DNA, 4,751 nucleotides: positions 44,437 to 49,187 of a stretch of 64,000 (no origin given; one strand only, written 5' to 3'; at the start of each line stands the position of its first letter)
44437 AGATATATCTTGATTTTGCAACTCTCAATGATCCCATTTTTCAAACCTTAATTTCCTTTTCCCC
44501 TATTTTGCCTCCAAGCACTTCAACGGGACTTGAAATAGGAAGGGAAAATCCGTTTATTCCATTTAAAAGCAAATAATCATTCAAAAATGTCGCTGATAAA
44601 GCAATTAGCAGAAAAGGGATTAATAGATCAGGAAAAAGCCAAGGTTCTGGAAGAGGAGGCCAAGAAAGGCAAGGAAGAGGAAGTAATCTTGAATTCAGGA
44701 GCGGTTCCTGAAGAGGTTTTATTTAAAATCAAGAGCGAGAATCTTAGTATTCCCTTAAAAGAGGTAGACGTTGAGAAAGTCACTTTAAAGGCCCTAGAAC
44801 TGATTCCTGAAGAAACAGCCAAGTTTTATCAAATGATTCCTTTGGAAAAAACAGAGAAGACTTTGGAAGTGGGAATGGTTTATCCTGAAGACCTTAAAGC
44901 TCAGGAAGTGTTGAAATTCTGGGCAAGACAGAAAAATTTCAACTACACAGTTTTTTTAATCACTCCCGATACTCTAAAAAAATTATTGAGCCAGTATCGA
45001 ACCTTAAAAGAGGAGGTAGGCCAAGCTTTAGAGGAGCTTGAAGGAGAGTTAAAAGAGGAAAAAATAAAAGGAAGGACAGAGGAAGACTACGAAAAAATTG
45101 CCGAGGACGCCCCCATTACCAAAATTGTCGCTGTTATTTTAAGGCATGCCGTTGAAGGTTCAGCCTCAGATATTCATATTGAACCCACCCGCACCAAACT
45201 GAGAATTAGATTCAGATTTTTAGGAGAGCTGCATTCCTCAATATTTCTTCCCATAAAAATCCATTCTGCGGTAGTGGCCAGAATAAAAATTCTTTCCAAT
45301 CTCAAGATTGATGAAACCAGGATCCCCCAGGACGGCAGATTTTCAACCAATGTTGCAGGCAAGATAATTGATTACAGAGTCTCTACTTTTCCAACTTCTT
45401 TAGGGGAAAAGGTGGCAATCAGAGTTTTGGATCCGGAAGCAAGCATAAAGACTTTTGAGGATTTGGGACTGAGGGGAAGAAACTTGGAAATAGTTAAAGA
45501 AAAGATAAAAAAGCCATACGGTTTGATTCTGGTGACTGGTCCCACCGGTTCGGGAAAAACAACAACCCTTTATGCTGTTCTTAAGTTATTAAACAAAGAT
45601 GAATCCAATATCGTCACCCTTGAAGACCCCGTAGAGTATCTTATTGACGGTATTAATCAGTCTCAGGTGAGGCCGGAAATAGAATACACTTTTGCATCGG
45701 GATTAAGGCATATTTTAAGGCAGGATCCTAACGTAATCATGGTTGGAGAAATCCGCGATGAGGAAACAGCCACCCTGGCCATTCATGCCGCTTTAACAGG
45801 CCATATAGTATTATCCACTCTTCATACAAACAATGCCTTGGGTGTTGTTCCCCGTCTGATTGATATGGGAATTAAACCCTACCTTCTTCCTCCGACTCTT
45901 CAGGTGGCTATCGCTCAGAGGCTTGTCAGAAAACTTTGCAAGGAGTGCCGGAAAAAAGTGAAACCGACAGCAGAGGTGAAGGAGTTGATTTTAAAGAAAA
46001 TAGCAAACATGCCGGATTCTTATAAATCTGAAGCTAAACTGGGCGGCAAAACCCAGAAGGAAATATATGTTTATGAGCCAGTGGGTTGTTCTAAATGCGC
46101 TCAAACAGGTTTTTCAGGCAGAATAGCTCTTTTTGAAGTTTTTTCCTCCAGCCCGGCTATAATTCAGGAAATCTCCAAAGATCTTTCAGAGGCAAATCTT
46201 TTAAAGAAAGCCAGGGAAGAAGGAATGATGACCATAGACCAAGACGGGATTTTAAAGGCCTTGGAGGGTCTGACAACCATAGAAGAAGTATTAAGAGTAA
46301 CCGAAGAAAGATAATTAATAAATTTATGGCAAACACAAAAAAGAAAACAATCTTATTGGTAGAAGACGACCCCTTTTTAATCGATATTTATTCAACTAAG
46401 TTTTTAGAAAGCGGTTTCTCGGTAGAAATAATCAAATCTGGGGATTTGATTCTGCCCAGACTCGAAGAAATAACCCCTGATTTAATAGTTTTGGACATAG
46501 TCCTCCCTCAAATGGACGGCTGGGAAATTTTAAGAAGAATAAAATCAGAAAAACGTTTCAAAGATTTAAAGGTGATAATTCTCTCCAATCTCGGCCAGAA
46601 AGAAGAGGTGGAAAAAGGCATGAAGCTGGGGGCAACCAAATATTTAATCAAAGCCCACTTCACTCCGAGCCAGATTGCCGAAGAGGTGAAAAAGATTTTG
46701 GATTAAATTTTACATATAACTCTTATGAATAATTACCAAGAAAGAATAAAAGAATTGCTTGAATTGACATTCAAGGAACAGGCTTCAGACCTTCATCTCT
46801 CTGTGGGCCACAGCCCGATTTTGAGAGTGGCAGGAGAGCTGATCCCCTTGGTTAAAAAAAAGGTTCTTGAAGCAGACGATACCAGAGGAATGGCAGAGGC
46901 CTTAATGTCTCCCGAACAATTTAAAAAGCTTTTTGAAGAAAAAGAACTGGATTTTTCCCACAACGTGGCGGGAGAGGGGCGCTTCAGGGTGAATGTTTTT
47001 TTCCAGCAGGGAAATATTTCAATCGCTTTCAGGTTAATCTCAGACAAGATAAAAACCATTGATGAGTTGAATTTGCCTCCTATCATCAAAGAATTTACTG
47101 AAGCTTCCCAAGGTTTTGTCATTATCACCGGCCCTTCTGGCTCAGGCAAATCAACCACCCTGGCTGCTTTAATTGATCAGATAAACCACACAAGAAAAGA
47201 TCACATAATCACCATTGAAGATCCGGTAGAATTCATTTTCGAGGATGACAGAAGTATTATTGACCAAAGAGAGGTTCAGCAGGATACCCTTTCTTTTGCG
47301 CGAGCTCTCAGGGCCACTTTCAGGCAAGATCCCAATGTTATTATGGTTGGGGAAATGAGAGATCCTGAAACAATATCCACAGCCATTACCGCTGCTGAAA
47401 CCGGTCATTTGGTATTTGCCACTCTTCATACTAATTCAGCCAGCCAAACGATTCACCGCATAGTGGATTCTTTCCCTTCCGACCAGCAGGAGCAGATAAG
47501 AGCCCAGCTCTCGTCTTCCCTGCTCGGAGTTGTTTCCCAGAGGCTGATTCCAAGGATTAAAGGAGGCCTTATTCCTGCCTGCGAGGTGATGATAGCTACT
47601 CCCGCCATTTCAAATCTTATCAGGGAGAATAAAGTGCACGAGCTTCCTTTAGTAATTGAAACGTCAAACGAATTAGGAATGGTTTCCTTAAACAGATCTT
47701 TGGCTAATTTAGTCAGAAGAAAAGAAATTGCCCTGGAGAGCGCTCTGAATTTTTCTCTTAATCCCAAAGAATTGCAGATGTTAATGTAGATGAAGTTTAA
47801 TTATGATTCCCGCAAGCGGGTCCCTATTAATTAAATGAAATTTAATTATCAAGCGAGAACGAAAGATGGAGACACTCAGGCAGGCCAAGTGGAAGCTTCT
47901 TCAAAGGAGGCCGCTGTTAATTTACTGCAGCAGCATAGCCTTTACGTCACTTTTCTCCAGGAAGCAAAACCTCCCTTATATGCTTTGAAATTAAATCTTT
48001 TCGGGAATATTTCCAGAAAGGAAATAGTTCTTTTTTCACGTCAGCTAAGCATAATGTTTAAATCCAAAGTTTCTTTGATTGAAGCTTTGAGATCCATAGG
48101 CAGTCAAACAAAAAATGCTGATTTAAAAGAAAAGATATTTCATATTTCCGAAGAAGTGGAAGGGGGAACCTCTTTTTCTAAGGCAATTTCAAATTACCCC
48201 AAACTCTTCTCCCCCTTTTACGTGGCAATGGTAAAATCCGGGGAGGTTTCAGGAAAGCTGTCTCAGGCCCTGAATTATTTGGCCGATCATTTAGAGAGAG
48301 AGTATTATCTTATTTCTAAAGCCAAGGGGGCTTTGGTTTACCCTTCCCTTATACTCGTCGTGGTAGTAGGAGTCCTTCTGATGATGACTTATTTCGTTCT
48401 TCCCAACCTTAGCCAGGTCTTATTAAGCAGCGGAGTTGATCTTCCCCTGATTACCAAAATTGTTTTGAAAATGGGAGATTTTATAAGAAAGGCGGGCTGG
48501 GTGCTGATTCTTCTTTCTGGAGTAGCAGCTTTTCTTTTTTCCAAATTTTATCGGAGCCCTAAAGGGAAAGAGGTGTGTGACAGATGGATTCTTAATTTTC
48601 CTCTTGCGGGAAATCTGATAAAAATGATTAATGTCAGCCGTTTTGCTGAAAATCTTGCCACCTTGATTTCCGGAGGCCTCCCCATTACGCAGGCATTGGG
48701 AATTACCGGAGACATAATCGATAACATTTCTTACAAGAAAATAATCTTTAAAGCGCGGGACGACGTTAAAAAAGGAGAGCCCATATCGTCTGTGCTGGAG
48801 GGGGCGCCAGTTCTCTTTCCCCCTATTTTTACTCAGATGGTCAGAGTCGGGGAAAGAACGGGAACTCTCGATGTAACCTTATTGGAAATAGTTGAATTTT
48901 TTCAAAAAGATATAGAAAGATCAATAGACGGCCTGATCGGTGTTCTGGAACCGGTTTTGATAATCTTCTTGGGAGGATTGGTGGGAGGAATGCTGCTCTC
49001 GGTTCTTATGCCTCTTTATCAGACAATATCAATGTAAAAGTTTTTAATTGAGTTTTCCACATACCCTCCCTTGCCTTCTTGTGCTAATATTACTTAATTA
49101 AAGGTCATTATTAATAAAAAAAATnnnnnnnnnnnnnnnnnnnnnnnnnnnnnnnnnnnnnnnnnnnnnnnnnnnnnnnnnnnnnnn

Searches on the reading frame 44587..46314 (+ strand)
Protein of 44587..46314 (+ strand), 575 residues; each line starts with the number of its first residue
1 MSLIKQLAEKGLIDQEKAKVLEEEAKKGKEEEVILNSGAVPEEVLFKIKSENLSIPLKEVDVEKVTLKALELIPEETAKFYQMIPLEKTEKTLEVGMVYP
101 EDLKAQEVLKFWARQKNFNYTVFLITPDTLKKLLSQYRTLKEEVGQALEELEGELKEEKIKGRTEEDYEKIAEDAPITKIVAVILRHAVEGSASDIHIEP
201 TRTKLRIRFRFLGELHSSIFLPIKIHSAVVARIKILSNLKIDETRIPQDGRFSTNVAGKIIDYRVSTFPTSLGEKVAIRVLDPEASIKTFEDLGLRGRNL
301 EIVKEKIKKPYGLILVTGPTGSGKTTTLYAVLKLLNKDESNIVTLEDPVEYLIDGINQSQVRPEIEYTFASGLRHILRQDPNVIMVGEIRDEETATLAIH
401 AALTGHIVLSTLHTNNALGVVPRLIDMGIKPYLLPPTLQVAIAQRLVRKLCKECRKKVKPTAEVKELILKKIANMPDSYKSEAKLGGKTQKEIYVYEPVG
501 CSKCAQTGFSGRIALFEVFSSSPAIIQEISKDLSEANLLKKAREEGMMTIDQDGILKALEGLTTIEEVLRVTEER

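Call 6: search_protein_families(library=pfam, proteins=[window:44587-46314:+], max_evalue=0.01)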
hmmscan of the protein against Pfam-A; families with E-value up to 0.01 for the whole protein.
window:44587-46314:+ (575 aa): 16 families
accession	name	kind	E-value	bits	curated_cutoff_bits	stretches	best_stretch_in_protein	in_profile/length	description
PF00437.27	T2SSE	-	1e-124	416.4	24.9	1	172-570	3-370/370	Type II/IV secretion system protein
PF05157.20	MshEN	-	2.4e-10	40.7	23.1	1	55-138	3-84/90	MshEN domain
PF13401.12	AAA_22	-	6.9e-05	23.6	27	1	311-348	5-42/130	AAA domain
PF25199.1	nSTAND_NTPase5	-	7.1e-05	23.1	34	1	304-348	34-79/145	Novel STAND NTPase 5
PF13191.12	AAA_16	-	8e-05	23.6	32.6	1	309-398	21-103/167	AAA ATPase domain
PF00005.33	ABC_tran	-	0.00035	21.6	25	1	314-371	14-67/137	ABC transporter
PF13555.12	AAA_29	-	0.0015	18.7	27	1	311-336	22-47/61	P-loop containing region of AAA domain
PF04851.21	ResIII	-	0.0017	18.7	22.5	0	301-345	13-59/164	Type III restriction enzyme, res subunit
PF01637.24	ATPase_2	-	0.0017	18.6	33.2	1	296-367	4-76/225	ATPase domain predominantly from Archaea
PF13173.12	AAA_14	-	0.0028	18.1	27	1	313-354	4-46/129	AAA domain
PF20720.3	nSTAND3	-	0.0029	17.8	27.2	1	306-349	13-55/155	Novel STAND NTPase 3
PF13604.12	AAA_30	-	0.003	17.8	27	1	301-343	8-50/191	AAA domain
PF13476.12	AAA_23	-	0.0037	18.4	27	1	311-337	19-45/201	AAA domain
PF05707.18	Zot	-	0.004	17.1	20.3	0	94-142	89-140/197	Zonular occludens toxin (Zot)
PF02492.25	cobW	-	0.0047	17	20.7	0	314-354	3-43/180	CobW/HypB/UreG, nucleotide-binding domain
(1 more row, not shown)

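Call 9: search_protein_families(library=ncbifam, proteins=[window:44587-46314:+], max_evalue=0.001)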
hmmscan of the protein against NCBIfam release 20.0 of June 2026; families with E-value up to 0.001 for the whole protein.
window:44587-46314:+ (575 aa): 20 families
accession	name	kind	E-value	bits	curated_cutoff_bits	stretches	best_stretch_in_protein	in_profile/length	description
TIGR02538.1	type_IV_pilB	equivalog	7.7e-158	526.6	675.65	1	3-573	2-563/564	type IV-A pilus assembly ATPase PilB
TIGR02533.1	type_II_gspE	equivalog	9.7e-156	519.2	630.25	1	73-572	4-486/486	type II secretion system ATPase GspE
NF053534.1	T4PilAsmATPsTfpB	equivalog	4.7e-135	451.2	850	1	42-572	65-582/584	type IV pilus assembly ATPase TfpB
NF007755.0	PRK10436.1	equivalog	5.8e-124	414.3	617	1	81-572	17-459/465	type II secretion system protein GspE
NF041000.1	ATPase_ComGA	equivalog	1.1e-73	247.6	300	1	184-448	3-266/267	competence type IV pilus ATPase ComGA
TIGR01420.1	pilT_fam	subfamily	4.5e-59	200.4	319.1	1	183-489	4-315/343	PilT/PilU family type 4a pilus ATPase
TIGR02525.1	plasmid_TraJ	equivalog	4.9e-24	85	368.3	1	309-427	147-272/372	plasmid transfer ATPase TraJ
TIGR02524.1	dot_icm_DotB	equivalog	3.7e-22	79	463.3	1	305-425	128-257/358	Dot/Icm type IV secretion system ATPase DotB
NF058587.1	archaellum_moto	equivalog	2.1e-18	66.4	550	1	314-455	278-425/527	archaellum flagellar ATPase motor FlaI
TIGR02782.1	TrbB_P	equivalog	4.4e-14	52.5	304.55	1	314-426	139-254/303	P-type conjugative transfer ATPase TrbB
TIGR03819.1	heli_sec_ATPase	hypoth_equivalog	3.6e-13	49.4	373.15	1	231-433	101-306/340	TadA family conjugal transfer-associated ATPase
NF010469.0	PRK13894.1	subfamily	6.1e-13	48.8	508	1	300-424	139-264/320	conjugal transfer ATPase TrbB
TIGR02788.1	VirB11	equivalog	4e-11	42.5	249.95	1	314-428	147-266/308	P-type DNA transfer ATPase VirB11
NF010407.0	PRK13833.1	subfamily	8.8e-11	41.8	499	1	301-425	135-260/323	conjugal transfer protein TrbB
NF053672.1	bindosome_BasE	exception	2.9e-10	39.5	1000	1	314-425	273-389/512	bindosome assembly system ATPase subunit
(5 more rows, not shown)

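Call 52: search_solved_structures(query=window:44587-46314:+, max_evalue=1e-20)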
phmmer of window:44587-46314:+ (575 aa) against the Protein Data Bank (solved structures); distinct sequences matched with E-value up to 1e-20: 23.
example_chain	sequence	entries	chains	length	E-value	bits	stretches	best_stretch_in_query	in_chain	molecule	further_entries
3jc8_Ba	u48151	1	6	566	1.4e-113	383.6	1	9-570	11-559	Type IV-A pilus assembly ATPase PilB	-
5zfr_A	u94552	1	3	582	2.2e-111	376.4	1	11-572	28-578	Type IV pilus biogenesis ATPase PilB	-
6olj_C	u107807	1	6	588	1.8e-109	370.1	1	12-572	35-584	Type IV pilus biogenesis ATPase PilB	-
5tsg_B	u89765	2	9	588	2.3e-109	369.7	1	12-572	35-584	Type IV pilus biogenesis ATPase PilB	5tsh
4pht_A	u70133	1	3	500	5.3e-105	355.3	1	83-574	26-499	General secretory pathway protein E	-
4ksr_A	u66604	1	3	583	8.8e-104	351.3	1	166-574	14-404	Type II secretion system protein E, Hemolysin-coregulated protein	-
4kss_A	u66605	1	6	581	8.9e-104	351.3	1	166-574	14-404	Type II secretion system protein E, hemolysin-coregulated protein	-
1p9r_A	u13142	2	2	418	8.8e-103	348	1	165-571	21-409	General secretion pathway protein E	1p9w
6f8l_G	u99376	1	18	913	1.5e-102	347.3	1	7-572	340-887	Type IV pilus assembly protein PilF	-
5oiu_A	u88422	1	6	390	5.5e-94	319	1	175-572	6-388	Type IV pilus assembly protein PilF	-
6ejf_A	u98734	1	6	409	1.1e-93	318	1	178-572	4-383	Type IV pilus assembly protein PilF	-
5it5_F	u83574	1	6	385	1.1e-93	318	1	178-572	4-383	ATP binding motif-containing protein PilF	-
5fl3_A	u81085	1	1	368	5.3e-35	124.4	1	184-427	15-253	PILI RETRACTION PROTEIN PILT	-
5zfq_A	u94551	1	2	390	8.1e-35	123.8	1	286-436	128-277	Twitching motility pilus retraction protein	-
3jvu_A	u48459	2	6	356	8.9e-34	120.3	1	185-486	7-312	Twitching mobility protein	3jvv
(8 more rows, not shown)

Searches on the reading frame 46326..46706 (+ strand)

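Call 6: search_protein_families(library=pfam, proteins=[window:46326-46706:+], max_evalue=0.01)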
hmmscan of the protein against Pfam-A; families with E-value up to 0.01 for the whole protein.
window:46326-46706:+ (126 aa): 1 family
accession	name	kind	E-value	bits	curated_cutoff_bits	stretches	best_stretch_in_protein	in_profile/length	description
PF00072.30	Response_reg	-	1.4e-21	77.2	30.2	1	9-121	1-110/111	Response regulator receiver domain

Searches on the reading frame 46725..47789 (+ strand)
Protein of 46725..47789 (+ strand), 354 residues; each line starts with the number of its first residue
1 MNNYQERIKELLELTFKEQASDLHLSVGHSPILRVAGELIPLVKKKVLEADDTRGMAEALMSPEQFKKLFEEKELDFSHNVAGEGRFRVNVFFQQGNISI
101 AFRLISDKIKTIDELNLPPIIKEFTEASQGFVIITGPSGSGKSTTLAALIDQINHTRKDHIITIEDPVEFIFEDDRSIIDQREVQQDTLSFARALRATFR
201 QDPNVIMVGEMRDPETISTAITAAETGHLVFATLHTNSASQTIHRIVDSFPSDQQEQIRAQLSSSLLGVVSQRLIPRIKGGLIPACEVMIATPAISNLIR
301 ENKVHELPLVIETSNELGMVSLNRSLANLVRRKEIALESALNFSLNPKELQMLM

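Call 6: search_protein_families(library=pfam, proteins=[window:46725-47789:+], max_evalue=0.01)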
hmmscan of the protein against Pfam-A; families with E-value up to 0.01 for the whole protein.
window:46725-47789:+ (354 aa): 19 families
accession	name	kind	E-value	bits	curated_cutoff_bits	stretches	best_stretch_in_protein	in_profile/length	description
PF00437.27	T2SSE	-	1.5e-48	165.7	24.9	1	69-288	77-287/370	Type II/IV secretion system protein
PF13401.12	AAA_22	-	3.3e-06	27.9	27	1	128-170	4-45/130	AAA domain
PF00005.33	ABC_tran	-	4e-05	24.7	25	1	131-238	13-80/137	ABC transporter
PF13191.12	AAA_16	-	0.00014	22.9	32.6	1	128-164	23-56/167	AAA ATPase domain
PF20720.3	nSTAND3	-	0.00015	21.9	27.2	1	128-169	16-56/155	Novel STAND NTPase 3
PF25199.1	nSTAND_NTPase5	-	0.00016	21.9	34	1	124-172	36-84/145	Novel STAND NTPase 5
PF13555.12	AAA_29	-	0.0002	21.4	27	1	128-149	21-42/61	P-loop containing region of AAA domain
PF24883.2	NPHP3_N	-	0.00081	20.1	24.8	1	127-248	20-131/164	Nephrocystin 3, N-terminal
PF13604.12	AAA_30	-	0.00086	19.5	27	1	121-155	10-44/191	AAA domain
PF13521.12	AAA_28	-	0.0016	19.1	27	1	132-199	2-64/164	AAA domain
PF13086.12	AAA_11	-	0.0017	18.7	27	1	125-156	14-50/257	AAA domain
PF20703.3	nSTAND1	-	0.0024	18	27.1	1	128-236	32-146/379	Novel STAND NTPase 1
PF02492.25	cobW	-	0.0027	17.7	20.7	1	132-182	3-50/180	CobW/HypB/UreG, nucleotide-binding domain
PF13173.12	AAA_14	-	0.0028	18.1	27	1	131-176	4-49/129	AAA domain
PF13476.12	AAA_23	-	0.0029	18.7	27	1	123-149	16-39/201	AAA domain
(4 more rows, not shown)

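Call 9: search_protein_families(library=ncbifam, proteins=[window:46725-47789:+], max_evalue=0.001)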
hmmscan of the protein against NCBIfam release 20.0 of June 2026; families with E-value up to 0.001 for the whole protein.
window:46725-47789:+ (354 aa): 17 families
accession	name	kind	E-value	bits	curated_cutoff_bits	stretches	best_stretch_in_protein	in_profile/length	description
TIGR01420.1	pilT_fam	subfamily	1.4e-135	452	319.1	1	8-349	2-343/343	PilT/PilU family type 4a pilus ATPase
TIGR02533.1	type_II_gspE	equivalog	8.5e-44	150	630.25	1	123-279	237-383/486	type II secretion system ATPase GspE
NF007755.0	PRK10436.1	equivalog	3.2e-41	141.5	617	1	6-278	87-358/465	type II secretion system protein GspE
TIGR02525.1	plasmid_TraJ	equivalog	3.7e-41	141.3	368.3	1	94-282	114-305/372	plasmid transfer ATPase TraJ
TIGR02538.1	type_IV_pilB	equivalog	2.6e-40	138.6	675.65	1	126-277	313-454/564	type IV-A pilus assembly ATPase PilB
TIGR02524.1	dot_icm_DotB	equivalog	5e-40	137.8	463.3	1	8-302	6-312/358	Dot/Icm type IV secretion system ATPase DotB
NF041000.1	ATPase_ComGA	equivalog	9.6e-40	136.2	300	1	96-276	92-266/267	competence type IV pilus ATPase ComGA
NF053534.1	T4PilAsmATPsTfpB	equivalog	4e-37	127.9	850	1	122-288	329-481/584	type IV pilus assembly ATPase TfpB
TIGR02782.1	TrbB_P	equivalog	7.8e-17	61.5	304.55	1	128-249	135-255/303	P-type conjugative transfer ATPase TrbB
NF058587.1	archaellum_moto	equivalog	2.3e-15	56.3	550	1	132-247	278-394/527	archaellum flagellar ATPase motor FlaI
TIGR02788.1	VirB11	equivalog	1.9e-14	53.4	249.95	1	128-250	143-266/308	P-type DNA transfer ATPase VirB11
NF010407.0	PRK13833.1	subfamily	1.3e-13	51.1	499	1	131-249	146-262/323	conjugal transfer protein TrbB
NF010469.0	PRK13894.1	subfamily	1.2e-11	44.6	508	1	127-247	148-265/320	conjugal transfer ATPase TrbB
TIGR03819.1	heli_sec_ATPase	hypoth_equivalog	2.4e-11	43.4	373.15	1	120-246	170-297/340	TadA family conjugal transfer-associated ATPase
NF053672.1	bindosome_BasE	exception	3e-09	36.1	1000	1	129-258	270-400/512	bindosome assembly system ATPase subunit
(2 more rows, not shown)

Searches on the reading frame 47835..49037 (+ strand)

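Call 6: search_protein_families(library=pfam, proteins=[window:47835-49037:+], max_evalue=0.01)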
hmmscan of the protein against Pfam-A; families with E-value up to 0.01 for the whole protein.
window:47835-49037:+ (400 aa): 1 family
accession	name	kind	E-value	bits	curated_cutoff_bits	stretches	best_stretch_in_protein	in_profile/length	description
PF00482.28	T2SSF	-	8.8e-57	190.9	25.2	2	67-190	1-125/125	Type II secretion system (T2SS), protein F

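Call 9: search_protein_families(library=ncbifam, proteins=[window:47835-49037:+], max_evalue=0.001)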
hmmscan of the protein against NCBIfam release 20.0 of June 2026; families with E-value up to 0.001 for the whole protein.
window:47835-49037:+ (400 aa): 6 families
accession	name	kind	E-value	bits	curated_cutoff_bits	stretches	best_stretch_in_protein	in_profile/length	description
TIGR02120.1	GspF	equivalog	5.3e-101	338.8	424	1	3-397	1-397/401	type II secretion system inner membrane protein GspF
NF052607.1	T4PiliAsmPilCThrm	equivalog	3.6e-88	296.4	700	1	2-399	3-402/406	type IV pilus assembly protein PilC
NF052606.1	T4PiliAsmPilCMyx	equivalog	4.3e-84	282.8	700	1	2-396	21-413/419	type IV pilus assembly protein PilC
NF047826.1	T3SSXpsF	equivalog_domain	2.1e-71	240.9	650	1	3-397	4-400/405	type II secretion system protein XpsF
NF007861.0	PRK10573.1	equivalog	3e-70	237.3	401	1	3-396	7-393/401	protein transport protein HofC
NF041012.2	T4P_ComGB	equivalog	8.2e-44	150.3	240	2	66-398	5-331/332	competence type IV pilus assembly protein ComGB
